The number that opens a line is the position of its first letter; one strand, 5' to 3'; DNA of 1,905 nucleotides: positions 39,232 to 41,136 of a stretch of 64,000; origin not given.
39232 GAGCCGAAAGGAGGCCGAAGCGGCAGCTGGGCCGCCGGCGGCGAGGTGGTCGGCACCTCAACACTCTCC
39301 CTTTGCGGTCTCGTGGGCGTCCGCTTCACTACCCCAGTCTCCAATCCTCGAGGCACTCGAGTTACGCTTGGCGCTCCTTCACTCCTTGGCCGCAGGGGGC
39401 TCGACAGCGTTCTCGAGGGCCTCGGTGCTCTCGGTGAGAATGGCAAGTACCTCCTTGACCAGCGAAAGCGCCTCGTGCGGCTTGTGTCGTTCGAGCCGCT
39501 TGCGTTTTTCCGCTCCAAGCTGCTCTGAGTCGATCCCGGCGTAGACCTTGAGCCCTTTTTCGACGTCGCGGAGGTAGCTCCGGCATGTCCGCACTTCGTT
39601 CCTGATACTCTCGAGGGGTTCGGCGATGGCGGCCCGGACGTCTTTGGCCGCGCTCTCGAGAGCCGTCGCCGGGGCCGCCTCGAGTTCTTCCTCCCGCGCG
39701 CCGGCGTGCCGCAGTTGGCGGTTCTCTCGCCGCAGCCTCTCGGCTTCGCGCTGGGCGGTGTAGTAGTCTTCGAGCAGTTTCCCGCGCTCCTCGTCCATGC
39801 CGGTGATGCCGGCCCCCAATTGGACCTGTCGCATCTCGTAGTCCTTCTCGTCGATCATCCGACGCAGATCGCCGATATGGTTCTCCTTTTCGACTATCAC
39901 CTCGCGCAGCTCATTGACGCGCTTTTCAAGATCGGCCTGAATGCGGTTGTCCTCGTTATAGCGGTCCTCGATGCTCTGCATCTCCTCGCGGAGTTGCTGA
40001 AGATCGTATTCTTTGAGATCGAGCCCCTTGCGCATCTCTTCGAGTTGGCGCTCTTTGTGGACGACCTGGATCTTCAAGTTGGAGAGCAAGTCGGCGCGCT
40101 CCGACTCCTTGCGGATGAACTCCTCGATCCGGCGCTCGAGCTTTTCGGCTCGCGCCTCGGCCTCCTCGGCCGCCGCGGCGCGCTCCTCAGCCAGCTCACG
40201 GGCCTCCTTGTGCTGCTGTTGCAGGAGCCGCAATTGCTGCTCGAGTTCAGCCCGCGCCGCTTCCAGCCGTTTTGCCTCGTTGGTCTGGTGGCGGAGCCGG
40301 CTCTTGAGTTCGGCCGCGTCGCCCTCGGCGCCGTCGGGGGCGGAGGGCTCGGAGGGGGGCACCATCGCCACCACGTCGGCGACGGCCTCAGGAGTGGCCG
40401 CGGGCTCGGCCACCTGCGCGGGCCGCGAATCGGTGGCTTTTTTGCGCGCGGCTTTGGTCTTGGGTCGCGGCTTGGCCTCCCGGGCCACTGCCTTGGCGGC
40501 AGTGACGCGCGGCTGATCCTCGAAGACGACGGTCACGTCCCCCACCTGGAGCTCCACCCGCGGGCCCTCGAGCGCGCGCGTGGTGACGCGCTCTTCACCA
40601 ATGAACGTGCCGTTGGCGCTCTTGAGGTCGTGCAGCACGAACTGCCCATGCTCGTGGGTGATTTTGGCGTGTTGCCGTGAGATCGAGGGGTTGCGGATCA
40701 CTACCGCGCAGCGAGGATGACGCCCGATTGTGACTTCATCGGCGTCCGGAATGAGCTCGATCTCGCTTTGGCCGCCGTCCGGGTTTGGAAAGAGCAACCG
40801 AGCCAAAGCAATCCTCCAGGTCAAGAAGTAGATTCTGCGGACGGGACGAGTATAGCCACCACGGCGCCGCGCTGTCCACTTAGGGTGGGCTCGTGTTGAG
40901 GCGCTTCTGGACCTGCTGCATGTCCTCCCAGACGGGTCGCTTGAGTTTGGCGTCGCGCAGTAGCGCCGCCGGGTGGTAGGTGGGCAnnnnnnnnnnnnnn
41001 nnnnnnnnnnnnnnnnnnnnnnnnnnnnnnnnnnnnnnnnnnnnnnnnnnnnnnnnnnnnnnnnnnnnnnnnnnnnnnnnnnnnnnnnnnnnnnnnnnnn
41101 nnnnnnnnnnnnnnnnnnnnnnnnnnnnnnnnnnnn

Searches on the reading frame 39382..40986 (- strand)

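Call 20: search_protein_families(library=pfam, proteins=[window:39382-40986:-], max_evalue=0.001)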
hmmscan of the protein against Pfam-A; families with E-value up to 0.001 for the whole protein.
window:39382-40986:- (535 aa): 2 families
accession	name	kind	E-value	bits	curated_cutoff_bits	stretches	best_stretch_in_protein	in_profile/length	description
PF00498.31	FHA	-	1.2e-17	64.5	20.7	1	85-151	1-63/67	FHA domain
PF16697.10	Yop-YscD_cpl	-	6.4e-10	39.6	33.2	1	82-157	16-92/94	Inner membrane component of T3SS, cytoplasmic domain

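Call 53: search_protein_families(library=ncbifam, proteins=[window:39382-40986:-], max_evalue=0.001)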
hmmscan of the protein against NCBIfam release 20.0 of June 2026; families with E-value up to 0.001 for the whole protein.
window:39382-40986:- (535 aa): 7 families
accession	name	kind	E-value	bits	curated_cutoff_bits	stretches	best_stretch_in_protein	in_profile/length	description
NF049868.1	FhaB_Rv0019c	equivalog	8.6e-14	51.9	125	1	81-153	84-156/158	FHA domain-containing protein FhaB/FipA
TIGR04523.1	Mplasa_alph_rch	subfamily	1e-11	43.5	270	1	225-419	394-588/745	helix-rich protein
TIGR03354.1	VI_FHA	hypoth_equivalog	1.4e-11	44.9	120.25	1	81-329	22-271/420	type VI secretion system-associated FHA domain protein TagH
NF033760.1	gliding_GltG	equivalog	2.7e-11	42.7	650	1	83-291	24-219/650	adventurous gliding motility protein GltG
NF041660.2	oxygluDhInhib_OdhI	equivalog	2.4e-10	40.4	200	1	81-155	54-127/130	oxoglutarate dehydrogenase inhibitor Odhl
TIGR02168.1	SMC_prok_B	equivalog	4.2e-09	34.7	567.35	1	223-528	240-545/1181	chromosome segregation protein SMC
TIGR02169.1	SMC_prok_A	equivalog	2.1e-05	22.4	729.4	1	219-525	665-972/1165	chromosome segregation protein SMC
